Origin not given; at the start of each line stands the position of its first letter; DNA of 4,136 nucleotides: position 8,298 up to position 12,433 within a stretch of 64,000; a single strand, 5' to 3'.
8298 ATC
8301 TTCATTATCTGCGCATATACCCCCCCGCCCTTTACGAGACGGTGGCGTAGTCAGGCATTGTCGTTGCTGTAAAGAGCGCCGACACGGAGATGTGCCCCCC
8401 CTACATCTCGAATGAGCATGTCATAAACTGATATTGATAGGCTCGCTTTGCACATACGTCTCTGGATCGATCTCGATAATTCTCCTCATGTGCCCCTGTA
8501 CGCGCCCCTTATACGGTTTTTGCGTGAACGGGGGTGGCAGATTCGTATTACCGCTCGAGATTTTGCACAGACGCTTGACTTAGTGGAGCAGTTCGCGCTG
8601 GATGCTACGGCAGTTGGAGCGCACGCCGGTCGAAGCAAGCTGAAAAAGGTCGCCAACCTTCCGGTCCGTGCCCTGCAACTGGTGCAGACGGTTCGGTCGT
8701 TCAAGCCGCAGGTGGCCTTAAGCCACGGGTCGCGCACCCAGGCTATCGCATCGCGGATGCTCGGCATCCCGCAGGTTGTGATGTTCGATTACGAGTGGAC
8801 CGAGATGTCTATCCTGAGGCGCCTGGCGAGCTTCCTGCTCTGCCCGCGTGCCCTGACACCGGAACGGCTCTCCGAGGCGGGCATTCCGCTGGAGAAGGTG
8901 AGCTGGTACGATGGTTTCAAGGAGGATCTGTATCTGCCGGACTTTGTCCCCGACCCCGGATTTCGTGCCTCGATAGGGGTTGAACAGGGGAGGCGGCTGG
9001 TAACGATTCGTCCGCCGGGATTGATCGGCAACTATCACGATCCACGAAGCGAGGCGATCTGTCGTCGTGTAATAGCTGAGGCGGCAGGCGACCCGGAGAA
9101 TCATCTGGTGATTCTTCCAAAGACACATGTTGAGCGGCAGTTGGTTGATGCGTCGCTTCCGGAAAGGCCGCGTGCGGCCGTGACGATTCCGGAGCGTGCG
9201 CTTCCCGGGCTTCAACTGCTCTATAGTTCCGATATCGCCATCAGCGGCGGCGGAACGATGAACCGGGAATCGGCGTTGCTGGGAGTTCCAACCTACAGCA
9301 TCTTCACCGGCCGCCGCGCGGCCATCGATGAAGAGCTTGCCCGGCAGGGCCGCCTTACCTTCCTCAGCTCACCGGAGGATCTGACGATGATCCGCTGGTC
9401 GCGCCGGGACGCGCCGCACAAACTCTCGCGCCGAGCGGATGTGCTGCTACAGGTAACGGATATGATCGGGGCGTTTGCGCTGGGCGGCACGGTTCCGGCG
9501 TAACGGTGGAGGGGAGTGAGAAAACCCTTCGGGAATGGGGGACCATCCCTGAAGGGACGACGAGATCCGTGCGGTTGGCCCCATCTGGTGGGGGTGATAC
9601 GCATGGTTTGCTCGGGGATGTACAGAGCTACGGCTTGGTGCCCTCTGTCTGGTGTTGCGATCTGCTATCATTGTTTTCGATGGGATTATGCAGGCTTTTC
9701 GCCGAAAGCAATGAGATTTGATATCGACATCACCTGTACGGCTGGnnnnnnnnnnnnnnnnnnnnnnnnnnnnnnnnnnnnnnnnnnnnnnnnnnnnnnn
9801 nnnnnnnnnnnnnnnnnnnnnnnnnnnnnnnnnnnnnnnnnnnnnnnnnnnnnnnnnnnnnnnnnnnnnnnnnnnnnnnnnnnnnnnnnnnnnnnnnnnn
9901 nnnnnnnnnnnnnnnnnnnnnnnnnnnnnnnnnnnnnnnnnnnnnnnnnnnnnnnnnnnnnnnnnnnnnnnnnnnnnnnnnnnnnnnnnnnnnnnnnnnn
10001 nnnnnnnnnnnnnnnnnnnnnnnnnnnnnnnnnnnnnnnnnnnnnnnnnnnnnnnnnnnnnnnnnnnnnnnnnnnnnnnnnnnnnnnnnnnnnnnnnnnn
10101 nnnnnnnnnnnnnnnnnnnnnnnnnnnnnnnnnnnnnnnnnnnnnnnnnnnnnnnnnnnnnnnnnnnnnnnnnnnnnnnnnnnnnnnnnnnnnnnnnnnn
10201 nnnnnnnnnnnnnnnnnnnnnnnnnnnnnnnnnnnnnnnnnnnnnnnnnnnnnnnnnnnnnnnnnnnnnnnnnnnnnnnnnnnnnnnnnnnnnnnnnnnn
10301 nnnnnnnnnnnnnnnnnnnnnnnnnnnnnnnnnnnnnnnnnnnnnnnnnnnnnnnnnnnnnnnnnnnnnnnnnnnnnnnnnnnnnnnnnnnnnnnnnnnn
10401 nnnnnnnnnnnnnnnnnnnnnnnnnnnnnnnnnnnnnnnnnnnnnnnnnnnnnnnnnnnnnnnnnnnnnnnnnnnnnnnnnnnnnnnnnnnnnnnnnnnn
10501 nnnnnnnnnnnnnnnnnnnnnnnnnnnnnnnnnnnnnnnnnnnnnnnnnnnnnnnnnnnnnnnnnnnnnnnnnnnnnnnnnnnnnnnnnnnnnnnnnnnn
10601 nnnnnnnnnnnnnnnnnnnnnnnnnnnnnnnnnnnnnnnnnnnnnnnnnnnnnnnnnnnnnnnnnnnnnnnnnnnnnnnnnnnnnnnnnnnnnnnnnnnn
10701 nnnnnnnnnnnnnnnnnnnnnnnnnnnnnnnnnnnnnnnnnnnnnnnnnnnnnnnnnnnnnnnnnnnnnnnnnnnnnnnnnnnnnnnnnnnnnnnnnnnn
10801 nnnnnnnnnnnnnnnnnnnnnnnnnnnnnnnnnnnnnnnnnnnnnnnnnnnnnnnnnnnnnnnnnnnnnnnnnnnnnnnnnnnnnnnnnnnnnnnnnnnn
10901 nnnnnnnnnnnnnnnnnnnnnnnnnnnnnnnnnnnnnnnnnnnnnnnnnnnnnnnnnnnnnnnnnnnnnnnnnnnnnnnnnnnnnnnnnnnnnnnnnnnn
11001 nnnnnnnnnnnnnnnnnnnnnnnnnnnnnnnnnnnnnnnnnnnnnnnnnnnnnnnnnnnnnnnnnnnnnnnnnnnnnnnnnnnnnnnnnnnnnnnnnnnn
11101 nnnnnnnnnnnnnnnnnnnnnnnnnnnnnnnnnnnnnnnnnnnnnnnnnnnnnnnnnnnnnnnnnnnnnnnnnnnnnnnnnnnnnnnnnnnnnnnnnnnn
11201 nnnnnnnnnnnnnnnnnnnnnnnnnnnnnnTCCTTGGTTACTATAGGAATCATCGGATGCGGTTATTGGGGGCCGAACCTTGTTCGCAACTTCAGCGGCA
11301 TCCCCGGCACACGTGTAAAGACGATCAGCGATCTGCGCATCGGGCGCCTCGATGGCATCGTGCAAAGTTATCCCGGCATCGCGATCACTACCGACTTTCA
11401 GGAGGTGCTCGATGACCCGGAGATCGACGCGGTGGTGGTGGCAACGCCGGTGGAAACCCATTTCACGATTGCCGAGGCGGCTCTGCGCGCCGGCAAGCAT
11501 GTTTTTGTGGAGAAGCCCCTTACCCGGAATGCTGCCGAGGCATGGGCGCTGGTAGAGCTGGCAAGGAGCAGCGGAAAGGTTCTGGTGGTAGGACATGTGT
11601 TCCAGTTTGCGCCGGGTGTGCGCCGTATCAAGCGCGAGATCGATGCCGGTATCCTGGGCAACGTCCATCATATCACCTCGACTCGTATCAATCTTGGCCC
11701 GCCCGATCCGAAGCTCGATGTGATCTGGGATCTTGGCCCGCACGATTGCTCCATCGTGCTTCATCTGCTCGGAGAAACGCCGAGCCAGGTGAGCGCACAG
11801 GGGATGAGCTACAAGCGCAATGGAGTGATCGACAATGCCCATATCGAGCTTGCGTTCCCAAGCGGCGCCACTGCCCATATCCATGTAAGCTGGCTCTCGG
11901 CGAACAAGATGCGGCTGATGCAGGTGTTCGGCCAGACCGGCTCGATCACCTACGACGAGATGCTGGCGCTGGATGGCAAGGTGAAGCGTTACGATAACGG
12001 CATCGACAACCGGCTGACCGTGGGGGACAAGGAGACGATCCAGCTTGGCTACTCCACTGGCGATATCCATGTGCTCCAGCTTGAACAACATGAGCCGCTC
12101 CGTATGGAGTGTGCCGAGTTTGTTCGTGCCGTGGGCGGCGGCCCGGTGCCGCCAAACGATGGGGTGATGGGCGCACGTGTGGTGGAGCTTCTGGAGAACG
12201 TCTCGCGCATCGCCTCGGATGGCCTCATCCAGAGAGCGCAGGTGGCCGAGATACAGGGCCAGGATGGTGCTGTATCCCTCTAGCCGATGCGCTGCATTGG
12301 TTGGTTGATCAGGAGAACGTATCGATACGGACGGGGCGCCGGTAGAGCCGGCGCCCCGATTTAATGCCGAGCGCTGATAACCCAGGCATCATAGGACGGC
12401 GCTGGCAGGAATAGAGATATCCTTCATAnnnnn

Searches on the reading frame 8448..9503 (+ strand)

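Call 8: search_protein_families(library=pfam, proteins=[window:8448-9503:+], max_evalue=0.01)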
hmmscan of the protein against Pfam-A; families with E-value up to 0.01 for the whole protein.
window:8448-9503:+ (351 aa): 1 family
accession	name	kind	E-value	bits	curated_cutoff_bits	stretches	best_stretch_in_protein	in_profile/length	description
PF04007.18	DUF354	-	2.2e-30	106.4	22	1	4-303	2-303/349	Protein of unknown function (DUF354)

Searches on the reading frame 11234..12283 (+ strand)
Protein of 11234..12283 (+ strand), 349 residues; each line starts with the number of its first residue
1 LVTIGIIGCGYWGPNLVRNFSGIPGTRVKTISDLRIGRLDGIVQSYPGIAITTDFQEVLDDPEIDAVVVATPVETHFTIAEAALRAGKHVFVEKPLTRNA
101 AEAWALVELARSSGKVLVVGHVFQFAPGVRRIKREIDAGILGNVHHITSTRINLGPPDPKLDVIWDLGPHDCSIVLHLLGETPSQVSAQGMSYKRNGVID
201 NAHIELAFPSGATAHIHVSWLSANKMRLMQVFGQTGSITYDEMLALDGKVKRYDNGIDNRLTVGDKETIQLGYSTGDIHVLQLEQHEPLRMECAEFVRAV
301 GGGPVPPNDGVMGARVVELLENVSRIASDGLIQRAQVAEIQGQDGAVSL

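Call 8: search_protein_families(library=pfam, proteins=[window:11234-12283:+], max_evalue=0.01)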
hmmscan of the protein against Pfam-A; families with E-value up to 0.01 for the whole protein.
window:11234-12283:+ (349 aa): 4 families
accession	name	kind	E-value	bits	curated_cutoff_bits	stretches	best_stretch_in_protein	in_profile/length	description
PF01408.29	GFO_IDH_MocA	-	3.7e-26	92.6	24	1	3-121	2-120/120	Oxidoreductase family, NAD-binding Rossmann fold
PF22725.1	GFO_IDH_MocA_C3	-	4.4e-19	69.1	27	1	129-238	1-123/124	GFO/IDH/MocA C-terminal domain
PF02894.22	GFO_IDH_MocA_C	-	2.8e-08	34.3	22.9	1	133-325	1-208/218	Oxidoreductase family, C-terminal alpha/beta domain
PF03447.22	NAD_binding_3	-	0.0062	17.7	24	0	47-115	42-111/116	Homoserine dehydrogenase, NAD binding domain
